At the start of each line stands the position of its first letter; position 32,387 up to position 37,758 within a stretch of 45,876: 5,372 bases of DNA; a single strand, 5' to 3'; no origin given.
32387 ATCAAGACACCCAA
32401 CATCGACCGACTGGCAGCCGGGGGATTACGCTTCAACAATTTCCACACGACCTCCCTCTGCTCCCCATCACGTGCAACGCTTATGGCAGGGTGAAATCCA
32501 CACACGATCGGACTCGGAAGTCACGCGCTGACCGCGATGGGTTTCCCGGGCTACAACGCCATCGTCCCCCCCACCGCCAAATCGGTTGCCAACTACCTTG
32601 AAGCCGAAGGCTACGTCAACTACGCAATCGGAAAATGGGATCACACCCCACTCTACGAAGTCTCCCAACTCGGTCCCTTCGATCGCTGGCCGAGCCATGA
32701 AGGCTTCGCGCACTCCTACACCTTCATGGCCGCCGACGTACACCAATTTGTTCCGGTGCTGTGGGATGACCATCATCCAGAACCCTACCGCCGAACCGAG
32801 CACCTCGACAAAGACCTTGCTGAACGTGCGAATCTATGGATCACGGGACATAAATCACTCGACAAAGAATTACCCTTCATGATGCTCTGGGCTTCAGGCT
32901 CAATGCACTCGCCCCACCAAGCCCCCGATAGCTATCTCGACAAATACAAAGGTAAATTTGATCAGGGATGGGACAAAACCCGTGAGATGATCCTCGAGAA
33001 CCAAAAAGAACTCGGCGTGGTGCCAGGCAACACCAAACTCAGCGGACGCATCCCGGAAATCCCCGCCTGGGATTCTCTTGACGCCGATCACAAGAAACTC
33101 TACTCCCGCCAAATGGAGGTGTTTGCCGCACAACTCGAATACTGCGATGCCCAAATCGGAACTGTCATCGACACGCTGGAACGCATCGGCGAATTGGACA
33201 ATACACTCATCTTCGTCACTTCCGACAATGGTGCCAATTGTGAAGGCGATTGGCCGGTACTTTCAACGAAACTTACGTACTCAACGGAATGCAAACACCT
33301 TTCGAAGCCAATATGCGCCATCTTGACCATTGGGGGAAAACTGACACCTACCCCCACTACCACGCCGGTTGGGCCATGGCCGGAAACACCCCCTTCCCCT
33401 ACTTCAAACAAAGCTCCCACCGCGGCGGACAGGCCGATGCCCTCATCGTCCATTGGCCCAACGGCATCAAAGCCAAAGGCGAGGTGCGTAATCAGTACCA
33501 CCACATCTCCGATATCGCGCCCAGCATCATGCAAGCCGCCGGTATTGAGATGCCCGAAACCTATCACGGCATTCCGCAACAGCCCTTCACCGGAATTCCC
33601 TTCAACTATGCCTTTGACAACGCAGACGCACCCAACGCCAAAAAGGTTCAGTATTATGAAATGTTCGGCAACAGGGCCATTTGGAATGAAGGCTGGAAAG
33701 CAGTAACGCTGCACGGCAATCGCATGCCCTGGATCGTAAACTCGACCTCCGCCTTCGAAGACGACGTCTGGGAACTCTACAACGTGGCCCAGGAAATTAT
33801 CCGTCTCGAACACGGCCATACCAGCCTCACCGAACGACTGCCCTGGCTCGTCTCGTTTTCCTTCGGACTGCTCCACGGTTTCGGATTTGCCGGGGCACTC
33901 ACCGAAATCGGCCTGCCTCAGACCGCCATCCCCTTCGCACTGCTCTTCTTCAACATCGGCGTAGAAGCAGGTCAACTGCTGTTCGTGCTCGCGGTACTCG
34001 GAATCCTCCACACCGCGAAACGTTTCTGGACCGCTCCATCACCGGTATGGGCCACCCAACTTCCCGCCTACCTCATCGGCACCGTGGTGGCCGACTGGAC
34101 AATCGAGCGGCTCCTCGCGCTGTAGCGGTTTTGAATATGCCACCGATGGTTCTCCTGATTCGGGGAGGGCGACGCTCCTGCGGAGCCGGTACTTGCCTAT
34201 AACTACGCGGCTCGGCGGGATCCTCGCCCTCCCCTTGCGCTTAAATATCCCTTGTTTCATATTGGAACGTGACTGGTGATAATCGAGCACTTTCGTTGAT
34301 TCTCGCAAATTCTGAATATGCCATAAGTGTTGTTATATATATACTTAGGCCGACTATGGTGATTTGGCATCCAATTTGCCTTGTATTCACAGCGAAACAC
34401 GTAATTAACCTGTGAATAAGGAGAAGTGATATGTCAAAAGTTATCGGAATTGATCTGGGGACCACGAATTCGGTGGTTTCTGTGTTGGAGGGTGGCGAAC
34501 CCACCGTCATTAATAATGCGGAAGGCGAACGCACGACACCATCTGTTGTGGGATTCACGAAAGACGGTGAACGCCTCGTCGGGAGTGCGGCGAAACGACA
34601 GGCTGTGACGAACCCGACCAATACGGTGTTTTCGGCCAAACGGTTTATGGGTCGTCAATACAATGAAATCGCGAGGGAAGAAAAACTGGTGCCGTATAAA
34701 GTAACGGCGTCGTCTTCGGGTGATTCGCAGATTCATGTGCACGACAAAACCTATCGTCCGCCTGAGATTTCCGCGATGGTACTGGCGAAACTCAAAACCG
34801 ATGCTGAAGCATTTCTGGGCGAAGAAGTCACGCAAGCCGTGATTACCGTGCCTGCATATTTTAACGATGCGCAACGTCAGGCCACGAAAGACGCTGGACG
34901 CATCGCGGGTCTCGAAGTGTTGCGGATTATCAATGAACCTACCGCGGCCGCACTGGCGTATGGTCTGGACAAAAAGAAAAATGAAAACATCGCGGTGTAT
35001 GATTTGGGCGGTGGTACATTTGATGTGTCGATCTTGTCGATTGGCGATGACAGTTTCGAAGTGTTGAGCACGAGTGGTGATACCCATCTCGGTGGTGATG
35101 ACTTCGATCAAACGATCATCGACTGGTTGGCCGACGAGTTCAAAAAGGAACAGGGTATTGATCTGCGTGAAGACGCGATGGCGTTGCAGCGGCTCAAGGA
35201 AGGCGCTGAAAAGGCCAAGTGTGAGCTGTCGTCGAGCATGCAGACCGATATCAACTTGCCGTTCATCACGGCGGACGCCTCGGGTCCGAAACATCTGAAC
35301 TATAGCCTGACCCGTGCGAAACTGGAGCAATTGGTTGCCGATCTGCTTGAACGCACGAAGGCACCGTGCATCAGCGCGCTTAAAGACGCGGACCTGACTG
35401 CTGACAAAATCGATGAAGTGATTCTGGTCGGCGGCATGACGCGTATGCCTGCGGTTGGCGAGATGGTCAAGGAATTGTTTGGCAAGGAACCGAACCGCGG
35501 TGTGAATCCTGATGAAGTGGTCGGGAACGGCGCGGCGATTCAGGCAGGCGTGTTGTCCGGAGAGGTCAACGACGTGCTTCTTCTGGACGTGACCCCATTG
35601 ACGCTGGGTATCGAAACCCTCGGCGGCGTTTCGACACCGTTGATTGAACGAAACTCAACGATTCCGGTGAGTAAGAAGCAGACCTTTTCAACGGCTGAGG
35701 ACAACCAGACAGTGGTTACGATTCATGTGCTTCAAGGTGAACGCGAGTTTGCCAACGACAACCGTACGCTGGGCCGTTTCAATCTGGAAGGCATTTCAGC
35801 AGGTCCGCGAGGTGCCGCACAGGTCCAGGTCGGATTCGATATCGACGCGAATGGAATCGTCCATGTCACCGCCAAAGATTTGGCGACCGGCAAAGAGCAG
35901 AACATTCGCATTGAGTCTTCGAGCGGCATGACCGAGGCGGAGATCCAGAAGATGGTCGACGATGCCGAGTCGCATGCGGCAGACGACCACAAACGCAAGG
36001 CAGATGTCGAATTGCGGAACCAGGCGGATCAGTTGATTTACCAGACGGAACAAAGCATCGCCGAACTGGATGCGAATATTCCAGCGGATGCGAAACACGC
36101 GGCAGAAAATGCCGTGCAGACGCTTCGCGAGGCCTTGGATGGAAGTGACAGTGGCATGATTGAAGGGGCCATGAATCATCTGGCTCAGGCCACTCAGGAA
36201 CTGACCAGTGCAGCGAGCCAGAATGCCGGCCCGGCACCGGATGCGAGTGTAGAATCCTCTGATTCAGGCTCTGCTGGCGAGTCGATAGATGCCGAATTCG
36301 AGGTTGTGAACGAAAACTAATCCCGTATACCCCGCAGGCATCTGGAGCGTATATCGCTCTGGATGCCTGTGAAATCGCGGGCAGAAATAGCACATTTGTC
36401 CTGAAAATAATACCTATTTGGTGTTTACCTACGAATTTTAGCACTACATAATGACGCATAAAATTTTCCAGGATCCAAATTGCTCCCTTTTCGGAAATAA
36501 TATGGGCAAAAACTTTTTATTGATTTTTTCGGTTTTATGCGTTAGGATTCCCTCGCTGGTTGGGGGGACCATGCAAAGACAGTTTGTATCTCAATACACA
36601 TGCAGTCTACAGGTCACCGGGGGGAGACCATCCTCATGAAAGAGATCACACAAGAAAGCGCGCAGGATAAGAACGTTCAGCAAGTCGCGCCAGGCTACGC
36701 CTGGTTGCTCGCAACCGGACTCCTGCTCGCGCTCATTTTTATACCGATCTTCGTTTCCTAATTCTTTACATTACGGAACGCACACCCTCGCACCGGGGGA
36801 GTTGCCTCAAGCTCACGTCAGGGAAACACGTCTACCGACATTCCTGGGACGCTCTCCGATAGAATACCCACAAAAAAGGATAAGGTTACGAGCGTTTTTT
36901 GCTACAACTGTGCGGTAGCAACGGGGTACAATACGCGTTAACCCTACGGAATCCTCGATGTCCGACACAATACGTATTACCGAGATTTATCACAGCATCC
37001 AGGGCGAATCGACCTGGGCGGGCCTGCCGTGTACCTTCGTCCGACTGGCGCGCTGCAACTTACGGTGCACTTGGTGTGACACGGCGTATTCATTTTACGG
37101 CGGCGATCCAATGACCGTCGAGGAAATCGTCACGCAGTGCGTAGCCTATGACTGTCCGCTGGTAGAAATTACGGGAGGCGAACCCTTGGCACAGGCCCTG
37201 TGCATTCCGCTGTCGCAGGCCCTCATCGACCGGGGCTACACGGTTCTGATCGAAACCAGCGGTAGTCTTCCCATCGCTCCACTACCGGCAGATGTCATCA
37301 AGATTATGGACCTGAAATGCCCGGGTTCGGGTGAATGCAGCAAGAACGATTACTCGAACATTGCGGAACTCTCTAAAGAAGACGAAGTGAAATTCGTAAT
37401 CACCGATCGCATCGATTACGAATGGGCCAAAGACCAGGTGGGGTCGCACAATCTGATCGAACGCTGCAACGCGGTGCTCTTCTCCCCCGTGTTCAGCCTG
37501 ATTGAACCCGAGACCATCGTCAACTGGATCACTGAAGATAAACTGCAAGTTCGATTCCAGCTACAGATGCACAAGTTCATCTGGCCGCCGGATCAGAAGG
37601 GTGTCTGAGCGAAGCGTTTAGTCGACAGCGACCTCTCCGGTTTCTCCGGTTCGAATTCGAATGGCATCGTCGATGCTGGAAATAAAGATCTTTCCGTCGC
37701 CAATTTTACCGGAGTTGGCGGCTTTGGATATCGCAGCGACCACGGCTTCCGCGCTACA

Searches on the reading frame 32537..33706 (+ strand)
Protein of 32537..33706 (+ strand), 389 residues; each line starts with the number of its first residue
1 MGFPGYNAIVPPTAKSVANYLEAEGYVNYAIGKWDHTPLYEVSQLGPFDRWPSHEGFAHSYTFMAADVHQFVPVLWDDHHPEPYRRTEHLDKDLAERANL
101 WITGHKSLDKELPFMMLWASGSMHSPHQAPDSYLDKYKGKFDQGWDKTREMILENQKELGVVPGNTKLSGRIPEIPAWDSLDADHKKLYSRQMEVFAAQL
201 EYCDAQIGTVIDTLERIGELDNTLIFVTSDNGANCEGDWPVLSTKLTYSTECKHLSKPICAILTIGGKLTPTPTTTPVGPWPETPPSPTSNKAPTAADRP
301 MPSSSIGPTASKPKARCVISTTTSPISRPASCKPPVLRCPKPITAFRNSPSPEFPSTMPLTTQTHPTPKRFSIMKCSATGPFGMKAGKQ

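Call 32: search_protein_families(library=pfam, proteins=[window:32537-33706:+], max_evalue=0.001)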
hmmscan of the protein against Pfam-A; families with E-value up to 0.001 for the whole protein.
window:32537-33706:+ (389 aa): 2 families
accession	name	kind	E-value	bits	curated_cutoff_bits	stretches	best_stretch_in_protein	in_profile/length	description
PF00884.28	Sulfatase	-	1.1e-25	91.1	25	1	11-237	77-247/301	Sulfatase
PF01663.27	Phosphodiest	-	7.8e-05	22.9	23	1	75-233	67-221/342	Type I phosphodiesterase / nucleotide pyrophosphatase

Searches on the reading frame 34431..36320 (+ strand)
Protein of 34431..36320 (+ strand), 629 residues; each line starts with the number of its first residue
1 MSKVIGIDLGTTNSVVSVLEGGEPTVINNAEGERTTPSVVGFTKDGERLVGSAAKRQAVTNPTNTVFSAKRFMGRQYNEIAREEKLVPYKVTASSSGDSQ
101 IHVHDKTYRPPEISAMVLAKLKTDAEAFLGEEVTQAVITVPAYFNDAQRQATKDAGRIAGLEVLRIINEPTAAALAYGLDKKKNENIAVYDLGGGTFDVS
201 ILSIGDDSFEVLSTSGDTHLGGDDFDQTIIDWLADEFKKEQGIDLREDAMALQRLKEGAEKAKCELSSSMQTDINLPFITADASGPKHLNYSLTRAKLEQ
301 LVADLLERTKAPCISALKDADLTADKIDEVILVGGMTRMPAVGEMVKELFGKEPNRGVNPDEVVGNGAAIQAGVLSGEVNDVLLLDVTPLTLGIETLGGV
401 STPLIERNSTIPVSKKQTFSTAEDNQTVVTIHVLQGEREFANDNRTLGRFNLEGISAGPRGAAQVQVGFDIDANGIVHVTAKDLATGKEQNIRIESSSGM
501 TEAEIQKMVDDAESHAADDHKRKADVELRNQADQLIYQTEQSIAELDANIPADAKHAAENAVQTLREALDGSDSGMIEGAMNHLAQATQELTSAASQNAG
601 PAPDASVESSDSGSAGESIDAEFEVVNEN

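Call 32: search_protein_families(library=pfam, proteins=[window:34431-36320:+], max_evalue=0.001)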
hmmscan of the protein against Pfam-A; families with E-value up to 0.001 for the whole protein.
window:34431-36320:+ (629 aa): 2 families
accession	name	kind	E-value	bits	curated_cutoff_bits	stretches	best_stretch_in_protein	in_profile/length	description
PF00012.26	HSP70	-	3.7e-259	861.4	20.6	1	4-595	1-597/599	Hsp70 protein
PF06723.19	MreB_Mbl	-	7e-19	68.3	27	1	134-370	94-317/327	MreB/Mbl protein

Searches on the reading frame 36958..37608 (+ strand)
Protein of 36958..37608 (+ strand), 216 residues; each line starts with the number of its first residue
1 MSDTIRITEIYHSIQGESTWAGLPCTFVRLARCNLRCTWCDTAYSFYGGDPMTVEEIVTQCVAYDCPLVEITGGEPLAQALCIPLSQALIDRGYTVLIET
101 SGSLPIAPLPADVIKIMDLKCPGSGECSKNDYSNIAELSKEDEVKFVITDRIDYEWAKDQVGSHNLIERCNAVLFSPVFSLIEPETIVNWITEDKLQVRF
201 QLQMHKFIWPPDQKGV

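Call 32: search_protein_families(library=pfam, proteins=[window:36958-37608:+], max_evalue=0.001)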
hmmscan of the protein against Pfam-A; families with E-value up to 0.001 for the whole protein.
window:36958-37608:+ (216 aa): 1 family
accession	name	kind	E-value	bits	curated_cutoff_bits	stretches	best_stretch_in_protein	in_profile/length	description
PF04055.27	Radical_SAM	-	5.7e-09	36.8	29.5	1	32-105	6-89/166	Radical SAM superfamily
